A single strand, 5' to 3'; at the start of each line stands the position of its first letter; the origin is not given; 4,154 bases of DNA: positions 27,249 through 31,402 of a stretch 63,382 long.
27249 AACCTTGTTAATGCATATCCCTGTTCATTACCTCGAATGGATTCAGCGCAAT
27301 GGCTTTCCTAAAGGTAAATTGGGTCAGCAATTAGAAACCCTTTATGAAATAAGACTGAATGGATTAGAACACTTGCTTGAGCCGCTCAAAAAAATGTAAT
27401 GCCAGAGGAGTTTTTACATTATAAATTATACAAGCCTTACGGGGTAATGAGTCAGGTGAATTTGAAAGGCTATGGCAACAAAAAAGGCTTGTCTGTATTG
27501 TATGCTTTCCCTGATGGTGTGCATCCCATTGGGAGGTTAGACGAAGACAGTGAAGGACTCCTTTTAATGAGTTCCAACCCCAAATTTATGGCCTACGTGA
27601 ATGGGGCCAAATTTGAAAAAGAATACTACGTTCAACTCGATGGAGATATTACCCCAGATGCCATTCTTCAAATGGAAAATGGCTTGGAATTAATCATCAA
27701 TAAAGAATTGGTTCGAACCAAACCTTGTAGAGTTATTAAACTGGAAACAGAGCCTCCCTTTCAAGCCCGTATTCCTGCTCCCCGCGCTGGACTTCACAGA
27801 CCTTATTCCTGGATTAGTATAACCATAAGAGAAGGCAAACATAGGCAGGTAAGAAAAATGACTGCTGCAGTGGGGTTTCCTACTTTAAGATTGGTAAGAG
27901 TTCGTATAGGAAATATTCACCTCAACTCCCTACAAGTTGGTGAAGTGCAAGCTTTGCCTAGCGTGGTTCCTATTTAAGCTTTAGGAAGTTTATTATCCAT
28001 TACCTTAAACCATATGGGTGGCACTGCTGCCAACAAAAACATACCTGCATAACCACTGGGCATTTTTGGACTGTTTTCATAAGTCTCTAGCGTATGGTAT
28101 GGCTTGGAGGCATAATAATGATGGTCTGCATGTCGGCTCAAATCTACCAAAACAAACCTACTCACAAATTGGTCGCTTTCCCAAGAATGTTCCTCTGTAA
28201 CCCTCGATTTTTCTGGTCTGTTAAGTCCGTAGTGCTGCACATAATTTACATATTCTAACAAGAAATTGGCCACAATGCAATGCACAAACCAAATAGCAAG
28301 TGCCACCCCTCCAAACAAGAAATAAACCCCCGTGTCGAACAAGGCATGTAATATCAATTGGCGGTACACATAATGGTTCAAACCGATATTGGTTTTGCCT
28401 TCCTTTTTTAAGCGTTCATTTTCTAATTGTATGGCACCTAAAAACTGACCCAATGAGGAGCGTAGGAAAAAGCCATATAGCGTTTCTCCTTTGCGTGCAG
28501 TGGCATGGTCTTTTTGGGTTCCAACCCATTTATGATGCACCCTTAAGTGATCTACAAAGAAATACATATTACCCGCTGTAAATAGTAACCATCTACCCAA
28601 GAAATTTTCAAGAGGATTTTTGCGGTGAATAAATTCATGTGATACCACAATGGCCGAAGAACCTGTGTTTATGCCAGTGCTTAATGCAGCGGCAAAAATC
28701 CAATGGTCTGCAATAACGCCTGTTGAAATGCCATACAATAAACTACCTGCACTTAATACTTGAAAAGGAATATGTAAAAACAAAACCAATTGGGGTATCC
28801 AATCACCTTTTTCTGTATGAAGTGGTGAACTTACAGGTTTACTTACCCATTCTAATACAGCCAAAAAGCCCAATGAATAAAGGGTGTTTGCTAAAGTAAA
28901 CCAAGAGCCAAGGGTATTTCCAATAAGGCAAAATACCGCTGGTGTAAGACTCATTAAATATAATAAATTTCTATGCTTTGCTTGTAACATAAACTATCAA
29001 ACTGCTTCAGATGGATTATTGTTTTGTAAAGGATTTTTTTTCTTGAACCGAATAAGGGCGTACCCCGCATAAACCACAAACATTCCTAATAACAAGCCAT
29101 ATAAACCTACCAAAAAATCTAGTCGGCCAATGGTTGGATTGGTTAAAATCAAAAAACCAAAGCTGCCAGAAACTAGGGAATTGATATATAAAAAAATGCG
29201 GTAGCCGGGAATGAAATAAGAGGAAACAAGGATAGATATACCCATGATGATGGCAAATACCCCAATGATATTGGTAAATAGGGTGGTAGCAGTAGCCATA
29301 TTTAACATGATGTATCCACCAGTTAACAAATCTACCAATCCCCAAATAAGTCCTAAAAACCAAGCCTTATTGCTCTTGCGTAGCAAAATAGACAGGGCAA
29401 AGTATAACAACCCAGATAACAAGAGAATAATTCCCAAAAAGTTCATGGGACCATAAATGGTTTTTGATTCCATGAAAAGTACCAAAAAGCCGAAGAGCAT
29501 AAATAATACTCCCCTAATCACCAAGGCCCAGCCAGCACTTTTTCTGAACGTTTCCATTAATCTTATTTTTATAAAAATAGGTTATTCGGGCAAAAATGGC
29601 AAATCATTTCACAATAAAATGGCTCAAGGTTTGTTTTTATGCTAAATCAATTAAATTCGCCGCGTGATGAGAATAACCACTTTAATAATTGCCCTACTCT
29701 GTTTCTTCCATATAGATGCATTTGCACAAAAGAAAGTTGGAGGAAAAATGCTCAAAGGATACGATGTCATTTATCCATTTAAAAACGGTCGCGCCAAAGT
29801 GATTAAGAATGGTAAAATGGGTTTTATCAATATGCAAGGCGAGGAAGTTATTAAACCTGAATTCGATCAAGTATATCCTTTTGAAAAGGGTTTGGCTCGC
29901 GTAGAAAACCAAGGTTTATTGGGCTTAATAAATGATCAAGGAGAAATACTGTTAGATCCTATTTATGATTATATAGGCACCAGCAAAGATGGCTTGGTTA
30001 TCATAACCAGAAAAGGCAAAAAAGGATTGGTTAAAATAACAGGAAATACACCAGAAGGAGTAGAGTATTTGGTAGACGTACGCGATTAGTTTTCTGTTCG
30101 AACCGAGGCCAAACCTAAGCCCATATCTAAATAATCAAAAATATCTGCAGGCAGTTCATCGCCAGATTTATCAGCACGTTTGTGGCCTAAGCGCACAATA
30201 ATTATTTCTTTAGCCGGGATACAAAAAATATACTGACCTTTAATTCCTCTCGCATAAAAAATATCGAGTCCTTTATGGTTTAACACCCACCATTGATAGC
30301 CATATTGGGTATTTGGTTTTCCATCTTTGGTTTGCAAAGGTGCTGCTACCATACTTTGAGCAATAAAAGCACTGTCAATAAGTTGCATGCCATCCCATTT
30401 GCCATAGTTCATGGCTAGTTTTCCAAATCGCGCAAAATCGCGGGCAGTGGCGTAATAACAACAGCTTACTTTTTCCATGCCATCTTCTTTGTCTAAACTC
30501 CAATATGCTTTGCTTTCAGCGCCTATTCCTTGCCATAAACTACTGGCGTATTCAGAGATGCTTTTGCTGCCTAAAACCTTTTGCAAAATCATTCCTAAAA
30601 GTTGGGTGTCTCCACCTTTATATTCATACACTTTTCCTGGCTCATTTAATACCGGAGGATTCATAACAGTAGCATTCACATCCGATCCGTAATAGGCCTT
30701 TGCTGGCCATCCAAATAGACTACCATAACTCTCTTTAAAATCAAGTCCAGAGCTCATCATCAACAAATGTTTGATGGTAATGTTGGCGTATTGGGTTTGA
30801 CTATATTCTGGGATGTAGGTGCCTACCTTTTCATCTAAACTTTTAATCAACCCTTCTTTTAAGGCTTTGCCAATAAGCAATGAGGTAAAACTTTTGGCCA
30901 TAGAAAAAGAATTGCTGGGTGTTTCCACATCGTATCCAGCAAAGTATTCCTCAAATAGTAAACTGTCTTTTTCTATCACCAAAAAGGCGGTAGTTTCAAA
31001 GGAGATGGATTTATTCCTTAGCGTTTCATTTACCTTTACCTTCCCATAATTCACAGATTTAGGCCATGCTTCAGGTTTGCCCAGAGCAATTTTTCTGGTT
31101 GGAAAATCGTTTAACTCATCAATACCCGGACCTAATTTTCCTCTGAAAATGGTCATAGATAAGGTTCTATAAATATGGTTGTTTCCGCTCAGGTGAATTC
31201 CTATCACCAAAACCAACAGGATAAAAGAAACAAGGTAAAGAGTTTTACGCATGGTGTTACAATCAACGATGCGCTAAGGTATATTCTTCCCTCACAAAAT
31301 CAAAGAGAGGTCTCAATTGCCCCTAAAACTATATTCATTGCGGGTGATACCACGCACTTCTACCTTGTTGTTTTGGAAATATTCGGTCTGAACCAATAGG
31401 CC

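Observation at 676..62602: Strongly over-represented near-palindromic word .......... (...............) scattered through unrelated genes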

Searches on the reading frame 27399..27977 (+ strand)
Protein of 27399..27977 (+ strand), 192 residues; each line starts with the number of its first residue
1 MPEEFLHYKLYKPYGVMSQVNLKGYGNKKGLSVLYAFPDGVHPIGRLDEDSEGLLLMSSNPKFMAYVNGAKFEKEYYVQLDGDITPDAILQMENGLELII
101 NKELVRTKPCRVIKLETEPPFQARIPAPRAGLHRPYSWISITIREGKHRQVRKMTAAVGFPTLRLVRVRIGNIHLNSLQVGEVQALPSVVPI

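Call 44: search_protein_families(library=pfam, proteins=[window:27399-27977:+], max_evalue=0.00001)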
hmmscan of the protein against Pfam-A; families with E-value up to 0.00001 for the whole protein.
window:27399-27977:+ (192 aa): 1 family
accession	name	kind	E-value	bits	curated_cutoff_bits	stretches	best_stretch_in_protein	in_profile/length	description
PF00849.27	PseudoU_synth_2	-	9.1e-15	55.6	26.8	1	10-157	5-152/152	RNA pseudouridylate synthase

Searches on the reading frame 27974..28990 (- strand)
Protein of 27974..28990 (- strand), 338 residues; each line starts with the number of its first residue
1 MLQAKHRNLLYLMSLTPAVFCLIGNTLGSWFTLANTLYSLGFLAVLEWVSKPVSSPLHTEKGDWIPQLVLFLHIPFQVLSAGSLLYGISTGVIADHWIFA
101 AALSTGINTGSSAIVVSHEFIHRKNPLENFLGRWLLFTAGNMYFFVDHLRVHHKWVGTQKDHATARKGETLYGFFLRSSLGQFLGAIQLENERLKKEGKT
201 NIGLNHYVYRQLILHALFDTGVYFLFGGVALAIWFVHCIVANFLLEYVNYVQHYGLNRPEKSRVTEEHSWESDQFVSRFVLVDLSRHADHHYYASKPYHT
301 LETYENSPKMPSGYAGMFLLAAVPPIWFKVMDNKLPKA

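Call 44: search_protein_families(library=pfam, proteins=[window:27974-28990:-], max_evalue=0.00001)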
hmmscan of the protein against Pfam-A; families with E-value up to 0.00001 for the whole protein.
window:27974-28990:- (338 aa): 1 family
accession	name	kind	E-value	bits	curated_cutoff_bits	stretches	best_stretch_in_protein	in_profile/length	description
PF00487.30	FA_desaturase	-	4.1e-28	99.3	29.7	1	97-317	3-249/253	Fatty acid desaturase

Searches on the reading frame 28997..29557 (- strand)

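Call 44: search_protein_families(library=pfam, proteins=[window:28997-29557:-], max_evalue=0.00001)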
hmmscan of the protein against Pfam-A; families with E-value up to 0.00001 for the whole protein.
window:28997-29557:- (186 aa): 1 family
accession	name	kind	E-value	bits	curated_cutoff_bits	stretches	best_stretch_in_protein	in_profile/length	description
PF03729.18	DUF308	-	7.2e-07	29.8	25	0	14-84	1-72/73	Short repeat of unknown function (DUF308)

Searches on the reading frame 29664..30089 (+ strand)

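Call 44: search_protein_families(library=pfam, proteins=[window:29664-30089:+], max_evalue=0.00001)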
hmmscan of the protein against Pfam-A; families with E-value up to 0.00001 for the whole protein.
window:29664-30089:+ (141 aa): 1 family
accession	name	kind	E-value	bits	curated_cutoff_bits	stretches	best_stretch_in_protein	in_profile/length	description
PF14903.11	WG_beta_rep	-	3.1e-25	88.3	25.6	2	53-84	2-33/35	WG containing repeat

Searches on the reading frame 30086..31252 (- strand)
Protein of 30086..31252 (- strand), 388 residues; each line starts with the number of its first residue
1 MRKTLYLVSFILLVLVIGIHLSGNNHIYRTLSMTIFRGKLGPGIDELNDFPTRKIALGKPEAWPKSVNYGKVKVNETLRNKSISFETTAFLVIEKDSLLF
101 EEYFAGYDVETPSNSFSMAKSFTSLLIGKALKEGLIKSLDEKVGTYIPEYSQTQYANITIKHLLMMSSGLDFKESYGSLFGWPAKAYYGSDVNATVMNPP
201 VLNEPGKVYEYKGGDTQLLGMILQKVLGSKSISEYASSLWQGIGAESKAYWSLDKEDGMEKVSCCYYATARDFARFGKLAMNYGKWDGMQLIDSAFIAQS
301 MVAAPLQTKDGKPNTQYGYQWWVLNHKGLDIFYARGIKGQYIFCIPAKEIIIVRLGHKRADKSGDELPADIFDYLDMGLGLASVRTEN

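Call 44: search_protein_families(library=pfam, proteins=[window:30086-31252:-], max_evalue=0.00001)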
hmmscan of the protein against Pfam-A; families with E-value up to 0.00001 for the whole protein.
window:30086-31252:- (388 aa): 1 family
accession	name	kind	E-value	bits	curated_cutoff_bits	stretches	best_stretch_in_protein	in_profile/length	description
PF00144.29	Beta-lactamase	-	1.8e-28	100.1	27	1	85-369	14-322/329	Beta-lactamase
